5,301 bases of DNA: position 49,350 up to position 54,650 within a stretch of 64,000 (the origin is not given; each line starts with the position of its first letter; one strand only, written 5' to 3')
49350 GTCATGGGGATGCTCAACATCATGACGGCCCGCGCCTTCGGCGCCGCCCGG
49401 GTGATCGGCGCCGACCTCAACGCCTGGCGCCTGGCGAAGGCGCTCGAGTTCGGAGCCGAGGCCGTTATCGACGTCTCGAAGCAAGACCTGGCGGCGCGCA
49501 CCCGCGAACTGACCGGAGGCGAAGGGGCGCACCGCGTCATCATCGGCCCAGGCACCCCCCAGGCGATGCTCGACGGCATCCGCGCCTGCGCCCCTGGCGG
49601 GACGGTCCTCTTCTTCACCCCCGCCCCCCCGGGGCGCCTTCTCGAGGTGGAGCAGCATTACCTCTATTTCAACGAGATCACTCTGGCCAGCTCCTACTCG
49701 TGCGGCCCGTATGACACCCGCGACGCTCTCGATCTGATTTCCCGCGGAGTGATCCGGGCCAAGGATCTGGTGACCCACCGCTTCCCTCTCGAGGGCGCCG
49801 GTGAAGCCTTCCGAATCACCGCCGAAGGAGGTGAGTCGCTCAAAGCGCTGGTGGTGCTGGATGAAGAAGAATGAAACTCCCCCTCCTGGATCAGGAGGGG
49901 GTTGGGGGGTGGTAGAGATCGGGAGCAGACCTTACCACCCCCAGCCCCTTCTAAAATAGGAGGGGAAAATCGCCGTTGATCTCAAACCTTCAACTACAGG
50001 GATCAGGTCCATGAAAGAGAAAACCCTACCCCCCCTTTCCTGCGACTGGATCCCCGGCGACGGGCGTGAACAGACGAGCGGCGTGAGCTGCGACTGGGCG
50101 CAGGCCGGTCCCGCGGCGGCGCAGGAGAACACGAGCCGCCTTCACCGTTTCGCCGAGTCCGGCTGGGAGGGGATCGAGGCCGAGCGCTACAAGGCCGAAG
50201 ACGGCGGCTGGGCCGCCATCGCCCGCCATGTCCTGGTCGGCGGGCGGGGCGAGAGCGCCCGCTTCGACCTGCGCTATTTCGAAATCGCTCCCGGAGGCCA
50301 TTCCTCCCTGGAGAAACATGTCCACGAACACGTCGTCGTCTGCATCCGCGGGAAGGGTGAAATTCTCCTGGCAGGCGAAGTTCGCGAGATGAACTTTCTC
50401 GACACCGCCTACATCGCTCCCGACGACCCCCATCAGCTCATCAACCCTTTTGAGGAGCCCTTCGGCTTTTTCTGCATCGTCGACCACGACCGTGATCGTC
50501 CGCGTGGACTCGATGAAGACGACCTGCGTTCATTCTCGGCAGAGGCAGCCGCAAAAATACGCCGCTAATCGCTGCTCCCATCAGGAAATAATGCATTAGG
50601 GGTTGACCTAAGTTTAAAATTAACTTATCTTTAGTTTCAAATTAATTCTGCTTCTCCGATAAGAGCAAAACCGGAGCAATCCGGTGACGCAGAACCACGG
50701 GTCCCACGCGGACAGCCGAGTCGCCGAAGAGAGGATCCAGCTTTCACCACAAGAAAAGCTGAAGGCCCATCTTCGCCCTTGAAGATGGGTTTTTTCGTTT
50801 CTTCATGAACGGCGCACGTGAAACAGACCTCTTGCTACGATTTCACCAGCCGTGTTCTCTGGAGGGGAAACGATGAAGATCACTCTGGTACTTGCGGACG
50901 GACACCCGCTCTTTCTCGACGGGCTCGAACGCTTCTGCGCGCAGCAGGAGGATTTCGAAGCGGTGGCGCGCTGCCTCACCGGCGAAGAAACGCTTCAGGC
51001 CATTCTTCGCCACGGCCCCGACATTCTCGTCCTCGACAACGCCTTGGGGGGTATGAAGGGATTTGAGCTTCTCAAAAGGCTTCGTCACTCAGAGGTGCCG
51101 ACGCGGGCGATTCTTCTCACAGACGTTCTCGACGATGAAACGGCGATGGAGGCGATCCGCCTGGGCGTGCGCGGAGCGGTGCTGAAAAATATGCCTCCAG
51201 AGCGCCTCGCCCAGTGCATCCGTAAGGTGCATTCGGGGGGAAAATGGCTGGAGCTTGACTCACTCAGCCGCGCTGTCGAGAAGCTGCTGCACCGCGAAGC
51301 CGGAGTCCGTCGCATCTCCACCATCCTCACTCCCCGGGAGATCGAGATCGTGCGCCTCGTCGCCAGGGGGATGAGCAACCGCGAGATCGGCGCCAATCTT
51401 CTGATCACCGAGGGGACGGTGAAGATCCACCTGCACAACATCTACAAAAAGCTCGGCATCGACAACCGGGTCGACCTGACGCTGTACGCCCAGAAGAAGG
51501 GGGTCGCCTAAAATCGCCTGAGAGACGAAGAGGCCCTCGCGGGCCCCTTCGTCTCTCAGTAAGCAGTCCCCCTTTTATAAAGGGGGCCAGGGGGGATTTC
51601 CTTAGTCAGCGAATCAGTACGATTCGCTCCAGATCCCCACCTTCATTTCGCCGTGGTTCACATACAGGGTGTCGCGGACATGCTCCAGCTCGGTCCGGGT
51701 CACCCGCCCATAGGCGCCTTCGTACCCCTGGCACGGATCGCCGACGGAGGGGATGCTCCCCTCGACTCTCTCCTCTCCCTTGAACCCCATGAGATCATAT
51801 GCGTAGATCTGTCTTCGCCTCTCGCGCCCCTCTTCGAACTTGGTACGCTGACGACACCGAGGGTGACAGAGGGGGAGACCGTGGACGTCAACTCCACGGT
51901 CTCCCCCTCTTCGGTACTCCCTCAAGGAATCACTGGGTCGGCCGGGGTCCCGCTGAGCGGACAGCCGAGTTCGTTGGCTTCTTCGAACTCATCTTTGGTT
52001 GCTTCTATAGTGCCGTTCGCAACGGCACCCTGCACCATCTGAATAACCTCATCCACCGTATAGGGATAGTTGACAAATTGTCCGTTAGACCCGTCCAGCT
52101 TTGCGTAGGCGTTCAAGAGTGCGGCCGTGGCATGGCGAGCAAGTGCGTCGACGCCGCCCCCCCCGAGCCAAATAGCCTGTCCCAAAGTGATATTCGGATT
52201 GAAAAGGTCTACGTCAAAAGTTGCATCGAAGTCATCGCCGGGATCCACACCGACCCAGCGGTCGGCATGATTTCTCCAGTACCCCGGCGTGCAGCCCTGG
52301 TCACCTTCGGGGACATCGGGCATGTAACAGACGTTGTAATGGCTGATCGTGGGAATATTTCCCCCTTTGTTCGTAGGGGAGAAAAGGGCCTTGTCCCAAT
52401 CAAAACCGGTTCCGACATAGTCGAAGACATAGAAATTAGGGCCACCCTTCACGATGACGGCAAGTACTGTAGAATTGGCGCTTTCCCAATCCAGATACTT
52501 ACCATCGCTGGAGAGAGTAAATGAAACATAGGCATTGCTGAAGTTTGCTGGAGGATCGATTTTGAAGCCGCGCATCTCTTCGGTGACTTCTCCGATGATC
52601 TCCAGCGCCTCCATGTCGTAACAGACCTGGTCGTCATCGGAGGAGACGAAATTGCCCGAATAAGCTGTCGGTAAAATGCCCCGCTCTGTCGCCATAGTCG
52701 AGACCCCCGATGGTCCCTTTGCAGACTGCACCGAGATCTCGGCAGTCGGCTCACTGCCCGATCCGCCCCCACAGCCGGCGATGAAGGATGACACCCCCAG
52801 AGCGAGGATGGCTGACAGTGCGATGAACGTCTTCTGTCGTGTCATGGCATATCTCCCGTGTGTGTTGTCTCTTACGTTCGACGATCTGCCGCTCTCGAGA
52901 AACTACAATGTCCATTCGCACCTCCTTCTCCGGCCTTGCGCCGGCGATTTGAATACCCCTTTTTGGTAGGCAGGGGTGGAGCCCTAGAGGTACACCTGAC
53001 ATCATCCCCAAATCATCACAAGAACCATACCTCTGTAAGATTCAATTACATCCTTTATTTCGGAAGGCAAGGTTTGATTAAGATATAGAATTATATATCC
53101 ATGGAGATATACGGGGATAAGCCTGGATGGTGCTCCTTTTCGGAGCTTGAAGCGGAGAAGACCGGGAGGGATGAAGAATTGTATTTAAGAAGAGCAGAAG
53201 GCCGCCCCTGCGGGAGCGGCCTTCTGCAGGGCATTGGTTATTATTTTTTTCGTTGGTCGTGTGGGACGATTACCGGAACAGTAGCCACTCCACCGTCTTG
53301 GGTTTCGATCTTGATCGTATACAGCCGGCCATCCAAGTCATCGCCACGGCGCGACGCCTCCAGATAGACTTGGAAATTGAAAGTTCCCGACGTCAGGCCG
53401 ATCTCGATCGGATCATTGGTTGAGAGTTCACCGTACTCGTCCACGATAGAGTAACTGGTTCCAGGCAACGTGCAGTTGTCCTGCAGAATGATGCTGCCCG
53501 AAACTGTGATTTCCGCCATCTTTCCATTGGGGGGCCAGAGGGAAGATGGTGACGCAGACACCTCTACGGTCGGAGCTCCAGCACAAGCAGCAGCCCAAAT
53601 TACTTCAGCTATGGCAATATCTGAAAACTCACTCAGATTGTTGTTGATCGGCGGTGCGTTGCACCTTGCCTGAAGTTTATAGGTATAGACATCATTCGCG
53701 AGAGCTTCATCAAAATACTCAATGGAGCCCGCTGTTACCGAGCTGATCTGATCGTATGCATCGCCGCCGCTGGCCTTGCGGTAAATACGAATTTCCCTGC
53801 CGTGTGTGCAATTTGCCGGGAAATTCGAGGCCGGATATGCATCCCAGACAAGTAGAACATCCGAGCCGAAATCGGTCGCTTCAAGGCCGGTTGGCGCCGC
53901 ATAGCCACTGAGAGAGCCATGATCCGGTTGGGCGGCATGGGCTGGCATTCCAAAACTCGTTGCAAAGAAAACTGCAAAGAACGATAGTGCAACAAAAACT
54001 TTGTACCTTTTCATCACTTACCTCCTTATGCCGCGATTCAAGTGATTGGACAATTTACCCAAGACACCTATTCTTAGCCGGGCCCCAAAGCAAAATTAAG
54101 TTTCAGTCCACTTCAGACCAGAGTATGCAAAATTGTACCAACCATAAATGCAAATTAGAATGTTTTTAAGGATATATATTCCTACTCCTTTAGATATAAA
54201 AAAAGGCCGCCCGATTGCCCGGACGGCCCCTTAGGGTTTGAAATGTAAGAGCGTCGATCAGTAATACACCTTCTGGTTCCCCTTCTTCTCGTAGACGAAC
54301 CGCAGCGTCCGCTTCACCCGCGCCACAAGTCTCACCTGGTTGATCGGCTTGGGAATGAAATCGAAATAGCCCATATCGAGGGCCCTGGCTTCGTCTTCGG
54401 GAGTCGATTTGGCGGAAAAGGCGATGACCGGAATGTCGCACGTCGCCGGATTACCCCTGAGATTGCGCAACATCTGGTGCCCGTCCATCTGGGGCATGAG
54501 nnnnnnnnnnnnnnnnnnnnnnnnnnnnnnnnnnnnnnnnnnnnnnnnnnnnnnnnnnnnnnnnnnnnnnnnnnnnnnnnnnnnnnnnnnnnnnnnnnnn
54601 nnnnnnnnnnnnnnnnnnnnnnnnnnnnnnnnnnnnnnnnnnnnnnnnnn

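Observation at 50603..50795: GEMM-I-like cyclic-dinucleotide riboswitch with terminator, controlling a LuxR-family response regulator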

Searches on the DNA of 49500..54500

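Call 79: search_rna_families(source=window, start=49500, end=54500, threshold=evalue, max_evalue=1)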
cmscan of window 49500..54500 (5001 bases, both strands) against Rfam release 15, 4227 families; matches with E-value up to 1: 13.
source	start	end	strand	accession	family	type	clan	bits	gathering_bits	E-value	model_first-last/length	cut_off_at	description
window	50655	50729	+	RF03167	c-di-GMP-I-GGC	Cis-reg; riboswitch;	CL00126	55.8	59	1.5e-11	1-80/80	no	c-di-GMP-I-GGC riboswitch aptamer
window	51517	51560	-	RF03819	mir-Ro6-3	Gene; miRNA;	-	27.7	79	0.23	1-72/72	no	mir-Ro6-3 microRNA precursor family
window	49893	49954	+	RF04279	mir-H20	Gene; miRNA;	CL00141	27.2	99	0.067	1-82/82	no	mir-H20 microRNA precursor family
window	51517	51560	+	RF03819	mir-Ro6-3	Gene; miRNA;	-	25.2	79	0.87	1-72/72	no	mir-Ro6-3 microRNA precursor family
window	49895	49951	+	RF03964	mir-H1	Gene; miRNA;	-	24.5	97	1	1-85/85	no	mir-H1 microRNA precursor family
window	49872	49972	+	RF03509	mir-4660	Gene; miRNA;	-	22.8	87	0.37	1-86/86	no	mir-4660 microRNA precursor family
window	49892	49951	+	RF03446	mir-2954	Gene; miRNA;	-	22.6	96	0.56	1-63/63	no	mir-2954 microRNA precursor family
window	51861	51919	-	RF00641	mir-154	Gene; miRNA;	CL00149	22.4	52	0.73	1-82/82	no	mir-154 microRNA precursor family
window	49873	49971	+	RF03984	MIR2933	Gene; miRNA;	-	21.9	70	0.41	1-112/112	no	MIR2933 microRNA precursor family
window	54190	54259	-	RF00519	suhB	Gene; sRNA;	CL00108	21.6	41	0.38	1-77/77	no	Makes More Granules Regulator RNA (mmgR)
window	49887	49953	+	RF03417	mir-343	Gene; miRNA;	-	21.4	70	0.4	1-70/70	no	mir-343 microRNA precursor family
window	49878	49967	-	RF03952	mir-3718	Gene; miRNA;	-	20.9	78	0.6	1-92/92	no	mir-3718 microRNA precursor family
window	49883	49941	-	RF01151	snoU82P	Gene; snRNA; snoRNA; CD-box;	-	18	42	0.29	1-55/55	no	Small nucleolar RNA U82P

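Call 80: search_rna_families(source=window, start=50620, end=50800, threshold=evalue, max_evalue=0.01, show_alignments=3)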
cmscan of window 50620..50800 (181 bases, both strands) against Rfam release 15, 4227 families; matches with E-value up to 0.01: 1.
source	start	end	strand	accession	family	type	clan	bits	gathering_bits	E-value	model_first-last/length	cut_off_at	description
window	50655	50729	+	RF03167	c-di-GMP-I-GGC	Cis-reg; riboswitch;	CL00126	55.8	59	5.4e-13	1-80/80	no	c-di-GMP-I-GGC riboswitch aptamer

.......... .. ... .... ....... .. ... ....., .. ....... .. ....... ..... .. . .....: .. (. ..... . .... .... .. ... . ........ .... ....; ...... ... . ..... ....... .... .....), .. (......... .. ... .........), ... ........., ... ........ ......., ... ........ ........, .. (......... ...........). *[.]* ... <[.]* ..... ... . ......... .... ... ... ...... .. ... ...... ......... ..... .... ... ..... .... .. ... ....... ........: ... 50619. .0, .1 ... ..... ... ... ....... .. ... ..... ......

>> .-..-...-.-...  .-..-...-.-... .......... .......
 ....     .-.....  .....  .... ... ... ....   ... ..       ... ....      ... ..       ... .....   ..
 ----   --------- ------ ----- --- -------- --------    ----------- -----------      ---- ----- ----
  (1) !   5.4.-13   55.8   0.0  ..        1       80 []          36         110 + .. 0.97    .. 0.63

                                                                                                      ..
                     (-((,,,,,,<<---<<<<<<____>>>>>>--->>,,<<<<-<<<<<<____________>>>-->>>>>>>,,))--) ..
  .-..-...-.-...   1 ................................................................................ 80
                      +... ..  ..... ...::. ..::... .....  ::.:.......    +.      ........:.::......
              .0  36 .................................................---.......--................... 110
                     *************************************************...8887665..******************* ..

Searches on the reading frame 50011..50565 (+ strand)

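Call 7: search_protein_families(library=pfam, proteins=[window:50011-50565:+])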
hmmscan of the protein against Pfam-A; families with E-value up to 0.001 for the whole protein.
window:50011-50565:+ (185 aa): 2 families
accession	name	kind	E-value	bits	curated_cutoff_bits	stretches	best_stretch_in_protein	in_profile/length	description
PF07883.17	Cupin_2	-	1e-09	38.4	27.2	1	89-157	2-70/70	Cupin domain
PF01050.24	MannoseP_isomer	-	0.00078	20.1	23.6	0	81-153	24-97/116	Mannose-6-phosphate isomerase C-terminal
